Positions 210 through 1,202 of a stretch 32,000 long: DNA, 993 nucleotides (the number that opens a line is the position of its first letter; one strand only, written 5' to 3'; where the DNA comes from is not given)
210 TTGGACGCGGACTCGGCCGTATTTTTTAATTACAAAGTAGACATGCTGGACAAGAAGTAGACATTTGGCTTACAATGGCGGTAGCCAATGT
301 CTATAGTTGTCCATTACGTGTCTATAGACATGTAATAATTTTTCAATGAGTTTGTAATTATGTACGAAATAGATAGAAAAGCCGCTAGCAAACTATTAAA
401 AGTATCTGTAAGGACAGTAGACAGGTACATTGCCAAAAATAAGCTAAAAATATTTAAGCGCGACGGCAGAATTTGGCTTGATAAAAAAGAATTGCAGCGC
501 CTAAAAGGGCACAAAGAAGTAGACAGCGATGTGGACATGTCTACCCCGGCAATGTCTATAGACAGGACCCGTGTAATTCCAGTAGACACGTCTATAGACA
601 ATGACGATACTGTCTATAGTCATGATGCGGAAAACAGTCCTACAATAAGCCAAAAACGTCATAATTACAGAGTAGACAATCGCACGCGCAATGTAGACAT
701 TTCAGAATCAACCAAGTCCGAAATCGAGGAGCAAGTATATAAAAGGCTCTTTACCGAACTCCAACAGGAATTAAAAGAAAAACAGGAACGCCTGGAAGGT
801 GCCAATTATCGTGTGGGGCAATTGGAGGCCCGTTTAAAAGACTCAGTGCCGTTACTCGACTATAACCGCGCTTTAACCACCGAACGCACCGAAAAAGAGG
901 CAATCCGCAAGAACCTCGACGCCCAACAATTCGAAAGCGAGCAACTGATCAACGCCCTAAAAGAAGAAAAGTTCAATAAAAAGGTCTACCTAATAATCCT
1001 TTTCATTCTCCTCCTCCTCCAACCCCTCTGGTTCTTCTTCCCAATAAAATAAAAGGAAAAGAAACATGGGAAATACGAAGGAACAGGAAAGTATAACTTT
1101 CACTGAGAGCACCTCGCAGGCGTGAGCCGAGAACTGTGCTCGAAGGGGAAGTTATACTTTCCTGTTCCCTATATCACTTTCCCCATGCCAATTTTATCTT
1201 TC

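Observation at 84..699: Extreme clustering of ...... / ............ sites across the promoter and the coding sequence of an HTH gene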

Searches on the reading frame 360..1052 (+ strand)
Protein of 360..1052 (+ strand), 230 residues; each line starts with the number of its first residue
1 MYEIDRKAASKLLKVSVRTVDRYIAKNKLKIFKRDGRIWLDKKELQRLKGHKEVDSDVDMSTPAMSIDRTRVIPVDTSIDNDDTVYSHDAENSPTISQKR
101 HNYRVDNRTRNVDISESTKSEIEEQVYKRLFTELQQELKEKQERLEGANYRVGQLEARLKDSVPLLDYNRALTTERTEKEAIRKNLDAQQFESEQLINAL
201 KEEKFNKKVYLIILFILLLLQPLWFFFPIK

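Call 7: search_protein_families(library=pfam, proteins=[window:360-1052:+], max_evalue=0.01)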
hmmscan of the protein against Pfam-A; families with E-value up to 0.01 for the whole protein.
window:360-1052:+ (230 aa): 2 families
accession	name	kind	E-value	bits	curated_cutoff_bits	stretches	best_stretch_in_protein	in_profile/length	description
PF12728.13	HTH_17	-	0.0001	22.9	27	1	9-47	7-45/51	Helix-turn-helix domain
PF19111.5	DUF5798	-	0.0061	17.2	27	0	120-167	14-60/89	Family of unknown function (DUF5798)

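Call 8: search_protein_families(library=ncbifam, proteins=[window:360-1052:+], max_evalue=1)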
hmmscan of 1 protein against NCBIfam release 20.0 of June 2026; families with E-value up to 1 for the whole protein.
window:360-1052:+ (230 aa): 2 families
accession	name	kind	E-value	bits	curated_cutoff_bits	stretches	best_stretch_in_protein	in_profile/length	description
TIGR01764.1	excise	domain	0.019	15.3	28.8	1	9-40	7-37/49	excisionase family DNA-binding protein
NF004360.0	PRK05738.1-5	equivalog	0.15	12.2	118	0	7-35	45-73/99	50S ribosomal protein L23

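Call 9: find_encoding_contigs(protein=window:360-1052:+, flank=10000, max_places=6)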
Protein window:360-1052:+ (230 aa): 4 contigs read that carry it; 3 places shown.
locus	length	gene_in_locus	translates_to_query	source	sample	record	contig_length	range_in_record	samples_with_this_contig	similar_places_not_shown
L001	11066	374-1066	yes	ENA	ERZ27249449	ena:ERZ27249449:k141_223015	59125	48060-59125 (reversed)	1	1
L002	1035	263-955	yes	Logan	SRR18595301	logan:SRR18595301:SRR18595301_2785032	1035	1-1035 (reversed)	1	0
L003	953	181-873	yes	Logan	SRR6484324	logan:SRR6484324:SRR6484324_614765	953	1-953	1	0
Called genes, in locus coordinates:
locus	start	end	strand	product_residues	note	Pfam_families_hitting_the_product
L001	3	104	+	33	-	?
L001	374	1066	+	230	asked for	-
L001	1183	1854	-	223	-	PF05949:DUF881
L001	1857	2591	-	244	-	PF05949:DUF881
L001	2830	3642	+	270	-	PF01177:Asp_Glu_race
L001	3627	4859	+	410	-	PF14378:PAP2_3 (weak), PF01569:PAP2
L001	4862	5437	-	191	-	-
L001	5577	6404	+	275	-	-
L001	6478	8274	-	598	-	PF00117:GATase, PF02540:NAD_synthase (weak), PF00958:GMP_synt_C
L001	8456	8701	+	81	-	-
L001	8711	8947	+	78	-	PF05016:ParE_toxin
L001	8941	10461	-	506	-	PF00696:AA_kinase, PF01842:ACT (faint), PF13840:ACT_7 (weak), PF22468:ACT_9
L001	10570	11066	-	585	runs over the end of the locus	PF13196:DUF4012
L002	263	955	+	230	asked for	-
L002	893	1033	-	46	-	?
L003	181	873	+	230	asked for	-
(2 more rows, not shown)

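Call 11: find_homologous_proteins(query=window:360-1052:+)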
Query window:360-1052:+ (230 aa): 438 proteins with E <= 0.001 among 837 candidates; the best 120 are listed.
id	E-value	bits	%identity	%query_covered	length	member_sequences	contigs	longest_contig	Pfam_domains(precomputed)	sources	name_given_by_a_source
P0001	5.4e-142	489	100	100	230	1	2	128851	-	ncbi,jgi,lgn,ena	ncbi:MAG: hypothetical protein WC843_02460 [Candidatus Gracilibacteria bacterium]|jgi:hypothetical p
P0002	2.0e-134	464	95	100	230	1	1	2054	-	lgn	-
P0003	3.7e-91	323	70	100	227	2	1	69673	-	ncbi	-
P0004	4.5e-78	280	63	100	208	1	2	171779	-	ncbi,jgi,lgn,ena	-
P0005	1.4e-77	278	66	100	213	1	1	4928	-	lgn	-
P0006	9.3e-76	272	62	100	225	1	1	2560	-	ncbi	-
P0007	1.5e-75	272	63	100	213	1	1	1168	-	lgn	-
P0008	4.1e-71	257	60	100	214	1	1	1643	-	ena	-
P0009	4.5e-70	254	59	99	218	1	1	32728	-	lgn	-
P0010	1.7e-69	252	57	100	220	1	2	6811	-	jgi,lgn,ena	-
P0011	1.0e-68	249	56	100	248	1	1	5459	-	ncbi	-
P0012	1.6e-68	249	54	100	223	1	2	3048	-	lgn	-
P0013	1.7e-68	249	57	100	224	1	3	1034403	-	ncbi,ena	-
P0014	5.2e-68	247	53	100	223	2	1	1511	-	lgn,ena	-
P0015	6.8e-68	247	56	100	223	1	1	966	-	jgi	jgi:hypothetical protein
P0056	2.9e-52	196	50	100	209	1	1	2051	PF12728.14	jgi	jgi:hypothetical protein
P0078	6.4e-45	172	45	99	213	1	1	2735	PF12728.14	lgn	-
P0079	6.5e-45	172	46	100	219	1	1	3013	PF12728.14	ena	-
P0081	2.3e-44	170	45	100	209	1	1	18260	PF12728.14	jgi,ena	-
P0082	2.4e-44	170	45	100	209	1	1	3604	PF12728.14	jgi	jgi:hypothetical protein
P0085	1.9e-43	167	45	99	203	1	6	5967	PF12728.14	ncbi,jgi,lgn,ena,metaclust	metaclust:\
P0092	2.8e-42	163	45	99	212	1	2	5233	PF12728.14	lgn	-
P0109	1.2e-40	158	40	91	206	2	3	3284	PF12728.14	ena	-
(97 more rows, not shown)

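Call 13: find_encoding_contigs(protein=P0003, flank=10000, max_places=2)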
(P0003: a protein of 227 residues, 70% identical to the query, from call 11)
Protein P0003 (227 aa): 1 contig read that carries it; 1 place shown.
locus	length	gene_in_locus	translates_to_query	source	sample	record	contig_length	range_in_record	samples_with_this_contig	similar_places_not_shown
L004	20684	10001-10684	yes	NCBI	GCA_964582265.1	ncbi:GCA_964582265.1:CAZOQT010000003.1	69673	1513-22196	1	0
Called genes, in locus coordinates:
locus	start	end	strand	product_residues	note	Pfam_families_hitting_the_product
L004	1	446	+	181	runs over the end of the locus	-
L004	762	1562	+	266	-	-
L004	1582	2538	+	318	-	PF01565:FAD_binding_4, PF02873:MurB_C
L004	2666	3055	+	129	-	PF18895:T4SS_pilin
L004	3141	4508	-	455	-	PF03486:HI0933_like, PF13454:NAD_binding_9 (faint), PF22780:HI0933_like_1st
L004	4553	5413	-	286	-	-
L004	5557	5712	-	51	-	PF18930:DUF5679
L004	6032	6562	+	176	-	PF05239:PRC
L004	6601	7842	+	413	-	PF04551:GcpE, PF26540:GcpE_C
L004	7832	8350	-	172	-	PF02130:YbeY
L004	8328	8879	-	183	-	PF00588:SpoU_methylase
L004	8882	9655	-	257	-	PF00395:SLH (weak)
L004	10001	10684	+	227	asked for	-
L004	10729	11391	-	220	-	PF05949:DUF881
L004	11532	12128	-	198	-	-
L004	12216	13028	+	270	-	PF01177:Asp_Glu_race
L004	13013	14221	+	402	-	PF14378:PAP2_3, PF01569:PAP2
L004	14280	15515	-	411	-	-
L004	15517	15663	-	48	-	-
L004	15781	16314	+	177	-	-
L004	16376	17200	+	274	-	-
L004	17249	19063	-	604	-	PF00117:GATase, PF02540:NAD_synthase (weak), PF00958:GMP_synt_C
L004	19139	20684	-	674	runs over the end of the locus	PF00696:AA_kinase, PF01842:ACT (faint), PF13840:ACT_7 (faint), PF22468:ACT_9, PF22629:ACT_AHAS_ss (faint), PF22468:ACT_9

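Call 14: find_encoding_contigs(protein=P0004, flank=10000, max_places=2)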
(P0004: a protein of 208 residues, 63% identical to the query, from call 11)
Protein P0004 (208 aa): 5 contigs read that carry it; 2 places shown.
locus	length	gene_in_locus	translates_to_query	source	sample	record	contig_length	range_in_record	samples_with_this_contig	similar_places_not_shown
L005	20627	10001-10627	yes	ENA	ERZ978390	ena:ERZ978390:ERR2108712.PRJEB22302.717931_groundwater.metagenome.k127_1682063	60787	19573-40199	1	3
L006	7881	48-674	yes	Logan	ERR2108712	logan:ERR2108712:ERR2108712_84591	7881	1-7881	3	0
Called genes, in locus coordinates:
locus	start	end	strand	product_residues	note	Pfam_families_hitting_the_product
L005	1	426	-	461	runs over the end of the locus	PF08245:Mur_ligase_M, PF02875:Mur_ligase_C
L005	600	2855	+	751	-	PF00753:Lactamase_B, PF12706:Lactamase_B_2, PF22505:RNase_J_b_CASP, PF07521:RMMBL, PF17770:RNase_J_C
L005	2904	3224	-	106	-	-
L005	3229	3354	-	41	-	-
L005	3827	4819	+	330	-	PF01565:FAD_binding_4, PF02873:MurB_C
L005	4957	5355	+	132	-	PF18895:T4SS_pilin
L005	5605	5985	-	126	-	-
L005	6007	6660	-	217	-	-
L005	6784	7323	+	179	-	PF05239:PRC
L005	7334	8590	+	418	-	PF04551:GcpE, PF26540:GcpE_C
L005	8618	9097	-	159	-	PF02130:YbeY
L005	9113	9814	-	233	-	PF00395:SLH (faint)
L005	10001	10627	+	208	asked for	-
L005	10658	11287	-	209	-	PF05949:DUF881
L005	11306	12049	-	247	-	PF05949:DUF881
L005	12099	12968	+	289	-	PF01177:Asp_Glu_race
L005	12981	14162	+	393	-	PF01569:PAP2, PF14378:PAP2_3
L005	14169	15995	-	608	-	PF00117:GATase, PF02540:NAD_synthase (weak), PF00958:GMP_synt_C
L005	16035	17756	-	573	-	PF13196:DUF4012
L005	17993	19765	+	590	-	PF01921:tRNA-synt_1f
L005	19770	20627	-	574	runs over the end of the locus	-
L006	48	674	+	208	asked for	-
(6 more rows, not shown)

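Call 18: find_related_loci(query=A1, collection=genome_contigs, flank=10000)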
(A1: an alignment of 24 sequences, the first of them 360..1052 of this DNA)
Query A1 (230 aa) in genome_contigs; peptide patterns used: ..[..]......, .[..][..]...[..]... (x = any residue, [..] = any of these).
123 stretches matched a pattern; 95 encode a relative of the query (tblastn E <= 1e-3); the best 80 are kept; 80 distinct loci.
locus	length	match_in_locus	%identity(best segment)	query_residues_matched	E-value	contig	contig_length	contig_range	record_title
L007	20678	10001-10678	70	1-229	6e-92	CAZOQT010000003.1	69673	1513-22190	MAG TPA_asm: uncultured Candidatus Peribacteria bacterium isolate SRP278252_co2_755 genome assembly, contig: NODE_600_le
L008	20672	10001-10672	57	1-230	4e-61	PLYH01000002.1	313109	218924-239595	MAG: Candidatus Peregrinibacteria bacterium isolate palsa_1335 73.20120700_P3D.295_contig_34520, whole genome shotgun se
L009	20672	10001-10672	54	1-230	1e-60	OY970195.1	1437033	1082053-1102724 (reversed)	MAG: Candidatus Peregrinibacteria bacterium isolate MFD02416.bin.c.20 genome assembly, chromosome: 1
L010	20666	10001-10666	53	1-230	2e-59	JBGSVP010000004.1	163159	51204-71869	MAG: Candidatus Gracilibacteria bacterium isolate JTS-AC46 k141_1096110, whole genome shotgun sequence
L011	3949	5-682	52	1-229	4e-59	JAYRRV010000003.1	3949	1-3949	MAG: Candidatus Gracilibacteria bacterium isolate XM1_ASGE3bin.38 k141_44419, whole genome shotgun sequence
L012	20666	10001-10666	55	1-228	1e-56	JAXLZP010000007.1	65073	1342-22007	MAG: Candidatus Gracilibacteria bacterium isolate STL-PAT5 C2.212.fa-7, whole genome shotgun sequence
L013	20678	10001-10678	51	1-229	5e-55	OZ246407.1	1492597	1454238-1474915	MAG: uncultured Candidatus Peribacteria bacterium isolate ERP124720_co1_61 genome assembly, chromosome: 1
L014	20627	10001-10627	48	3-230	8e-53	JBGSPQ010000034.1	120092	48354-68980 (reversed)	MAG: Candidatus Gracilibacteria bacterium isolate JTS-AC308 k141_101003, whole genome shotgun sequence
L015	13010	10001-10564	49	1-208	2e-52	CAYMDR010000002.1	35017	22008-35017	MAG TPA_asm: uncultured Candidatus Peribacteria bacterium isolate SRP278252_co2_54 genome assembly, contig: NODE_2384_le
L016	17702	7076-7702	45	3-230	1e-50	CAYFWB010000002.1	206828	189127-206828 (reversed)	MAG TPA_asm: uncultured Candidatus Peribacteria bacterium isolate ERP107533_co1_137 genome assembly, contig: NODE_3_leng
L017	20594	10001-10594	45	1-218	5e-50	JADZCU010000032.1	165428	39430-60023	MAG: Candidatus Peregrinibacteria bacterium isolate SJ737 c_000000411253, whole genome shotgun sequence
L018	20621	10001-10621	44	2-230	2e-50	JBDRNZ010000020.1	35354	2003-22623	MAG: Candidatus Peregrinibacteria bacterium isolate MEGAHIT-group-1.923 k141_1958914, whole genome shotgun sequence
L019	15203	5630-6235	48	1-229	4e-49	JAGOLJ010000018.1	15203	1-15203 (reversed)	Candidatus Gracilibacteria bacterium isolate Go_SlDig_bin_464 Go_SlDig_11373_length_15203_cov_4.361303, whole genome sho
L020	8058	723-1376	42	2-230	9e-48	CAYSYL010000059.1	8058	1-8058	MAG TPA_asm: uncultured Candidatus Peribacteria bacterium isolate SRP257259_co1_27 genome assembly, contig: NODE_14480_l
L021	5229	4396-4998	46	1-227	1e-43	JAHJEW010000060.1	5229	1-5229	MAG: Patescibacteria group bacterium isolate Modern_marine_glass_biofilm.mb.143 Modern_marine_gla.mb.143_k141_351406, wh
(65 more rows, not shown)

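Call 24: search_solved_structures(query=A1, max_evalue=1, show_alignments=2)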
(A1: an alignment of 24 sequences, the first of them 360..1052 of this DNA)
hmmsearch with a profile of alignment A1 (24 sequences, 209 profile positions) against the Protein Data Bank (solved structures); distinct sequences matched with E-value up to 1: 1.
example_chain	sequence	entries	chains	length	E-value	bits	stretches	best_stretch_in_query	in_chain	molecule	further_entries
3qkb_A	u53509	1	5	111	0.89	12.8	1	96-125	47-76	Uncharacterized protein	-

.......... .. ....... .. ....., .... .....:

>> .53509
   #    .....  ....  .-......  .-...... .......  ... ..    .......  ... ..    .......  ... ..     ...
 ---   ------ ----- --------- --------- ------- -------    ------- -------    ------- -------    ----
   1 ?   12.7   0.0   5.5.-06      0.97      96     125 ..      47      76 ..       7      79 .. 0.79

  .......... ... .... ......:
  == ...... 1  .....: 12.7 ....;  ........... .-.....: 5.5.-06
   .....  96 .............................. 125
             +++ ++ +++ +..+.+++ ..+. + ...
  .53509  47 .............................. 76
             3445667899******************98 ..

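Call 27: predict_structure(alignment_id=A1)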
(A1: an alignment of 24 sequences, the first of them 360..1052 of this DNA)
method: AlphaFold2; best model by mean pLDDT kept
length: 230 residues; sequences in the alignment: 24
mean_pLDDT: 76.2   pTM: 0.26
mean pLDDT of the five models: 76.2, 74.5, 73.7, 73.6, 73.4
residues with pLDDT >= 90: 104; 70-90: 55; 50-70: 12; < 50: 59
segments of 3 or more residues with pLDDT < 50: 55-113
pLDDT, mean of each block of 10 residues (from residue 1): 88 92 92 90 88 50 42 41 38 41 46 54 87 95 93 87 79 94 96 96 95 93 78
secondary structure, 60 per line:
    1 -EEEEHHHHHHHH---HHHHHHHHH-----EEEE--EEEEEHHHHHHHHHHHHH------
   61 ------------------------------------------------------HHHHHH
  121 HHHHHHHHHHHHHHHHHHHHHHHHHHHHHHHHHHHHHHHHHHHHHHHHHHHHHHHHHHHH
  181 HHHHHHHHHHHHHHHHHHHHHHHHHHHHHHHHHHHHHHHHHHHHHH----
elements in order: E2-5 H6-13 H17-25 E31-34 E37-41 H42-54 H115-226

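Call 29: fold_search(model_id=the predicted structure, library=pdb)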
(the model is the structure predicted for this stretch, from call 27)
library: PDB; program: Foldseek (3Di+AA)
matches with E <= 10: 523; with E <= 0.001: 0
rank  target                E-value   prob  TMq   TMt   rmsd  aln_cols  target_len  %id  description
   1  5i44_I                1.7e-02  1.00  0.21  0.62   3.2        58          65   19  Structure of RacA-DNA complex; P21 form (released 2016-05-04)
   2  4j2n_A                2.2e-02  1.00  0.19  0.75   1.1        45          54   31  Crystal Structure of mycobacteriophage Pukovnik Xis (released 2013-10-23)
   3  5i44_A                2.5e-02  1.00  0.21  0.62   3.0        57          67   21  Structure of RacA-DNA complex; P21 form (released 2016-05-04)
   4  7tea_C                3.4e-02  1.00  0.22  0.58   2.5        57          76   23  Crystal structure of S. aureus GlnR-DNA complex (released 2022-06-29)
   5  4r4e_A                4.2e-02  1.00  0.23  0.58   3.2        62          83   18  Structure of GlnR-DNA complex (released 2015-03-04)
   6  4j2n_C                4.8e-02  1.00  0.18  0.71   1.3        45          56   29  Crystal Structure of mycobacteriophage Pukovnik Xis (released 2013-10-23)
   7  5i41                  5.1e-02  1.00  0.21  0.63   2.6        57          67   21  Structure of the apo RacA DNA binding domain (released 2016-05-04)
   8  5i44_B                6.6e-02  1.00  0.21  0.62   2.9        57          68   21  Structure of RacA-DNA complex; P21 form (released 2016-05-04)
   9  6ama_B                7.1e-02  1.00  0.21  0.77   1.7        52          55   17  Structure of S. coelicolor/S. venezuelae BldC-smeA-ssfA complex to 3.09 Angstrom (released 2018-03-28)
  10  7tea_B                8.6e-02  1.00  0.22  0.56   2.5        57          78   23  Crystal structure of S. aureus GlnR-DNA complex (released 2022-06-29)
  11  5d90_C                9.9e-02  0.99  0.21  0.34   2.4        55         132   18  Crystal structure of HiNmlR, a MerR family regulator lacking the sensor domain, bound to promoter DNA (released 2016-06-29)
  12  6ama_H                1.1e-01  1.00  0.19  0.72   1.7        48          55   19  Structure of S. coelicolor/S. venezuelae BldC-smeA-ssfA complex to 3.09 Angstrom (released 2018-03-28)
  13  4r4e_B                1.2e-01  1.00  0.22  0.55   3.3        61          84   16  Structure of GlnR-DNA complex (released 2015-03-04)
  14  6amk_A                1.6e-01  1.00  0.19  0.76   1.5        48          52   19  Structure of Streptomyces venezuelae BldC-whiI opt complex (released 2018-03-28)
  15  5i44_K                1.6e-01  0.98  0.20  0.61   4.7        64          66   20  Structure of RacA-DNA complex; P21 form (released 2016-05-04)
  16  5i44_G                1.7e-01  0.99  0.20  0.60   2.6        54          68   22  Structure of RacA-DNA complex; P21 form (released 2016-05-04)
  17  6amk_B                1.9e-01  1.00  0.20  0.81   1.3        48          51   19  Structure of Streptomyces venezuelae BldC-whiI opt complex (released 2018-03-28)
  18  6ama_P                1.9e-01  0.99  0.21  0.76   1.6        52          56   17  Structure of S. coelicolor/S. venezuelae BldC-smeA-ssfA complex to 3.09 Angstrom (released 2018-03-28)
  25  6ama_A                2.5e-01  0.99  0.20  0.77   1.2        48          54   19  Structure of S. coelicolor/S. venezuelae BldC-smeA-ssfA complex to 3.09 Angstrom (released 2018-03-28)
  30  8csh_A                2.7e-01  0.97  0.20  0.73   2.6        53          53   17  Structure of the DNA binding domain of pSK1 Par partition protein bound to centromere DNA (released 2022-08-10)
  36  6ama_Y                3.7e-01  0.98  0.21  0.75   1.6        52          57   17  Structure of S. coelicolor/S. venezuelae BldC-smeA-ssfA complex to 3.09 Angstrom (released 2018-03-28)
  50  5i44_H                4.8e-01  0.85  0.20  0.59   3.5        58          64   17  Structure of RacA-DNA complex; P21 form (released 2016-05-04)
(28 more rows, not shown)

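Call 49: search_dna_similar(query=window:360-1052:+, collection=plasmids, mode=protein, max_rows=10)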
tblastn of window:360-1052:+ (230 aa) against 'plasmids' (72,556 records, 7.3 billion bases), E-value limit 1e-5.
No match.
